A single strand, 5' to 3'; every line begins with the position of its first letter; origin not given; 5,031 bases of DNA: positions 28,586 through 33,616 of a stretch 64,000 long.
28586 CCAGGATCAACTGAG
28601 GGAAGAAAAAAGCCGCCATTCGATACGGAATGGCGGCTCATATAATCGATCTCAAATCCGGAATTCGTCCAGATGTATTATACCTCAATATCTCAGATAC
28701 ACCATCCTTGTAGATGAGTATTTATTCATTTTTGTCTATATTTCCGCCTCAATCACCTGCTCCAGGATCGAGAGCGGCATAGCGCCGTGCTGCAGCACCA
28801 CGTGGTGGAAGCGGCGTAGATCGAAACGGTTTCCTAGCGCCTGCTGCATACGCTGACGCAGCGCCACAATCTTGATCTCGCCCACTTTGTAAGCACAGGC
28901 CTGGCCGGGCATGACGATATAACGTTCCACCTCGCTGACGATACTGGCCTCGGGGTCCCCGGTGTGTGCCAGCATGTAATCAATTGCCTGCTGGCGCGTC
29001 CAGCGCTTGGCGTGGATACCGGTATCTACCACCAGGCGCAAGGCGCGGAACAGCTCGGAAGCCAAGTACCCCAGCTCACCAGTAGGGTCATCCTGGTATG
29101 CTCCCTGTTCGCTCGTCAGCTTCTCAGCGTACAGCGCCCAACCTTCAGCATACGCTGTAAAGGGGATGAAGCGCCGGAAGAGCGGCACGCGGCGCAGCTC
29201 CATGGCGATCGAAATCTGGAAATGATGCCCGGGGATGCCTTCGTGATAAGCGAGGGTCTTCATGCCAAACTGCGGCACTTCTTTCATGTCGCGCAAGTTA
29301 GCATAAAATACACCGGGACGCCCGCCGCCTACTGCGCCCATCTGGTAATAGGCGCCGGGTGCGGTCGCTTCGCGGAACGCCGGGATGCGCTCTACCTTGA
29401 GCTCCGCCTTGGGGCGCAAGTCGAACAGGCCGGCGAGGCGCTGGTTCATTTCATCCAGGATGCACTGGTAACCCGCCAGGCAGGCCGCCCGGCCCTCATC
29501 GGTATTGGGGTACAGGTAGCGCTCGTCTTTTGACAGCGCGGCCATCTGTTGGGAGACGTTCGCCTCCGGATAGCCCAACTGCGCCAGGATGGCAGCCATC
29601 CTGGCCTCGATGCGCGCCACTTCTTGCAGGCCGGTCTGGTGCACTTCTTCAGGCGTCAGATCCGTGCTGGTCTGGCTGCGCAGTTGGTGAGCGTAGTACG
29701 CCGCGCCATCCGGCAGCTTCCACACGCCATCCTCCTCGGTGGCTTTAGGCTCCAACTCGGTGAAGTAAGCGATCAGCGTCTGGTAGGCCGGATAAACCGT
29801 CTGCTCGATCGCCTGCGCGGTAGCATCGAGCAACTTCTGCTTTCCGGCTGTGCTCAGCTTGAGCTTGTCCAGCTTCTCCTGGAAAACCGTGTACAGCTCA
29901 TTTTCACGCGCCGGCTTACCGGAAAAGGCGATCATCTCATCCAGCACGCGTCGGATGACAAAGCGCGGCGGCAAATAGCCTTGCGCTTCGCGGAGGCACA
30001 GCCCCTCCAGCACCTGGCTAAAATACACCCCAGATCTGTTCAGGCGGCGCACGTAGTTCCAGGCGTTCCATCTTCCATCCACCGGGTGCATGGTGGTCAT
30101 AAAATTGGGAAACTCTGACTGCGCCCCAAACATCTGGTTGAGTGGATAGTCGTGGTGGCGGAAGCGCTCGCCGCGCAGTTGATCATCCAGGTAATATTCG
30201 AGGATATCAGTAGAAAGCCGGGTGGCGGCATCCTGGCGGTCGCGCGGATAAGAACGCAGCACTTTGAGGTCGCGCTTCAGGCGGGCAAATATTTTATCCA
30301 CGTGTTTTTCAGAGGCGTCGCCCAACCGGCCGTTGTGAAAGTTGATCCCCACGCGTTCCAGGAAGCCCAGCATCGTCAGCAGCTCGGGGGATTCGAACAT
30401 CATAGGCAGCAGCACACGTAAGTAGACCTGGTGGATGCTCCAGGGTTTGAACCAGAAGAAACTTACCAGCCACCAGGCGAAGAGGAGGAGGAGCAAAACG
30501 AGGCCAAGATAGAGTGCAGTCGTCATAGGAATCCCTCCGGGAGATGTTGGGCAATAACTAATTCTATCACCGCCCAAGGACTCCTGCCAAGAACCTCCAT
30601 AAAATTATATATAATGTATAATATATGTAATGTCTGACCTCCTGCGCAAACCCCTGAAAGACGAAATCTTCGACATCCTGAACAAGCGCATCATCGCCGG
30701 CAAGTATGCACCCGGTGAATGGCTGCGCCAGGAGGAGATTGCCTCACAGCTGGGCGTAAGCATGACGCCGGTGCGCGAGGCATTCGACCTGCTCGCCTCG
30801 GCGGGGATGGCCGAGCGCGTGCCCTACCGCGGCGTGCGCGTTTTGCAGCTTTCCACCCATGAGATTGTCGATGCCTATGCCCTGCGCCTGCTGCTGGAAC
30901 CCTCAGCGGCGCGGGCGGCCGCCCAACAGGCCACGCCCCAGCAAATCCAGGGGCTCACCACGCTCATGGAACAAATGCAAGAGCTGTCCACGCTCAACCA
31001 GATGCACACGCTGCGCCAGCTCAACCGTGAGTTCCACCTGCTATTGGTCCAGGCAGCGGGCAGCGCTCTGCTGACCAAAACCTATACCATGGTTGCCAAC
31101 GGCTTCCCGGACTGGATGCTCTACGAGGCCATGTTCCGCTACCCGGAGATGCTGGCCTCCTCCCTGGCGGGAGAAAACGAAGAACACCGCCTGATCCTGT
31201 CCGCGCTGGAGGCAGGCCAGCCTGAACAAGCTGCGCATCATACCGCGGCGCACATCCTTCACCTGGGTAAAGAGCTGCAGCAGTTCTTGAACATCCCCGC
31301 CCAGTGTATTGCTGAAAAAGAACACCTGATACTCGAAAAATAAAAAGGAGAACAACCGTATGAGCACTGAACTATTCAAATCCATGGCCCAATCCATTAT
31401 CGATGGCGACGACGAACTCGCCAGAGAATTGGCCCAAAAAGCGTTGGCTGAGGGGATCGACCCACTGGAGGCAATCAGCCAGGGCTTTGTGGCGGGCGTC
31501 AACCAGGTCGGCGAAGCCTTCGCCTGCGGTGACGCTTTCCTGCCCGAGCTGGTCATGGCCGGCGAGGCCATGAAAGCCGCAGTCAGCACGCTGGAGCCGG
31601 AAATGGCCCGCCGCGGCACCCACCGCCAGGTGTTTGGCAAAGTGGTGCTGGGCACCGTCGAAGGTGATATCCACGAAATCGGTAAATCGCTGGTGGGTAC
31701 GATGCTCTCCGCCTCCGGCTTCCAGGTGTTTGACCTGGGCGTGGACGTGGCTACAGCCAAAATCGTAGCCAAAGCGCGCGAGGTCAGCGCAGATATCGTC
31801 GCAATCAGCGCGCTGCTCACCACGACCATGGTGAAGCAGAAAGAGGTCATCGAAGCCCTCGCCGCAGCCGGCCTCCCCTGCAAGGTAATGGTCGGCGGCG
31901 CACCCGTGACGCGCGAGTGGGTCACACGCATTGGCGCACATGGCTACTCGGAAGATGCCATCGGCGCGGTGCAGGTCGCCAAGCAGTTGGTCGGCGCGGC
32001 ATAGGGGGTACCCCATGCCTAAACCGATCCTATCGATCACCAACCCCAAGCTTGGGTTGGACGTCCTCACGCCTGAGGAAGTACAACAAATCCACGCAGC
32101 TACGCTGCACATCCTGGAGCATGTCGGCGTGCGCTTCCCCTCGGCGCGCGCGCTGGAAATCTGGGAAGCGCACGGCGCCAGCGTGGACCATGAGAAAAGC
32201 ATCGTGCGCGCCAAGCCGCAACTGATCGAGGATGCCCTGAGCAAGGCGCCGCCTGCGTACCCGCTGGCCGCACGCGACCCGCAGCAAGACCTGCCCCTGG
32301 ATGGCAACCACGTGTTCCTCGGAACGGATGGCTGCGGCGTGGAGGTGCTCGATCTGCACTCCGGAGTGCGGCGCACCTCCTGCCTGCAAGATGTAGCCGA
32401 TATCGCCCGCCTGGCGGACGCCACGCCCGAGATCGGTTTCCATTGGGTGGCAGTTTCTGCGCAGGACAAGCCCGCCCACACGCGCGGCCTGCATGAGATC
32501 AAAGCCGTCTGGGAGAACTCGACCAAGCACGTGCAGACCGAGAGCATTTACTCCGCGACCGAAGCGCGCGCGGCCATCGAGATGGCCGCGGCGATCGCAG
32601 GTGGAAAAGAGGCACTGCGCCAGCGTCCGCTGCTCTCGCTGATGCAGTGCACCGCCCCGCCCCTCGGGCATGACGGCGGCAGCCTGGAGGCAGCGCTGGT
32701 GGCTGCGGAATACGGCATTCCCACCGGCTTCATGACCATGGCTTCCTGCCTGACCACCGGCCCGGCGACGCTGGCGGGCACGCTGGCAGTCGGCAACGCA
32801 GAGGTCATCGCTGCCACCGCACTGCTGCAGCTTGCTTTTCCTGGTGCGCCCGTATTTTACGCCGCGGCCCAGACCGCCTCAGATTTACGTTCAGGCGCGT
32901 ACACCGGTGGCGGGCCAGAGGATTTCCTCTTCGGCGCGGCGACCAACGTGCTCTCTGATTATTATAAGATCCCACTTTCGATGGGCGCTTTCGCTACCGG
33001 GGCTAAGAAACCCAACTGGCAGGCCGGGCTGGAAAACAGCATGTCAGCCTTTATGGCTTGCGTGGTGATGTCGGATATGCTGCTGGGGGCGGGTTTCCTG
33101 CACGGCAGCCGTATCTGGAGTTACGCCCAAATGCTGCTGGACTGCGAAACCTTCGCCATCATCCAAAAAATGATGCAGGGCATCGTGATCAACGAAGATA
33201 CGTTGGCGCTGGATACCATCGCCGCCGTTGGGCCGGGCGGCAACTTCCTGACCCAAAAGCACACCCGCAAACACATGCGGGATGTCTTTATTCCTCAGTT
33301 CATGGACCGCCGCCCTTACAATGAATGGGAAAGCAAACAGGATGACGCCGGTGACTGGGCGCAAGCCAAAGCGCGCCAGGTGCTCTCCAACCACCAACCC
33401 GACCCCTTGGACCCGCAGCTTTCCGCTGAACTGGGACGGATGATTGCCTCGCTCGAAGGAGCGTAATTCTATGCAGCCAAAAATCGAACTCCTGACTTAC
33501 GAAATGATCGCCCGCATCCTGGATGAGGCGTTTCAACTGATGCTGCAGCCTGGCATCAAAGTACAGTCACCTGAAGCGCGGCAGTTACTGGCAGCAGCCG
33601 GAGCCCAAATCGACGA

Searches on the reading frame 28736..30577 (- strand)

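Call 32: search_protein_families(library=pfam, proteins=[window:28736-30577:-], max_evalue=0.00001)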
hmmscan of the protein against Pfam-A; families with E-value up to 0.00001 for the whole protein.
window:28736-30577:- (613 aa): 1 family
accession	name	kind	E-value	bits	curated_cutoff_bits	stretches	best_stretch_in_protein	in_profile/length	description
PF05960.17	DUF885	-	2.1e-170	569.3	32.4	1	68-608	5-531/532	Bacterial protein of unknown function (DUF885)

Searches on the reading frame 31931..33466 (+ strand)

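Call 32: search_protein_families(library=pfam, proteins=[window:31931-33466:+], max_evalue=0.00001)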
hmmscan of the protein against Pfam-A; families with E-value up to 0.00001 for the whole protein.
window:31931-33466:+ (511 aa): 1 family
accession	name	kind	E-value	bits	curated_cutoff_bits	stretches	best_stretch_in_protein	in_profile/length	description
PF06253.16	MTTB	-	4.3e-90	302.5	25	1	35-506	23-493/500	Trimethylamine methyltransferase (MTTB)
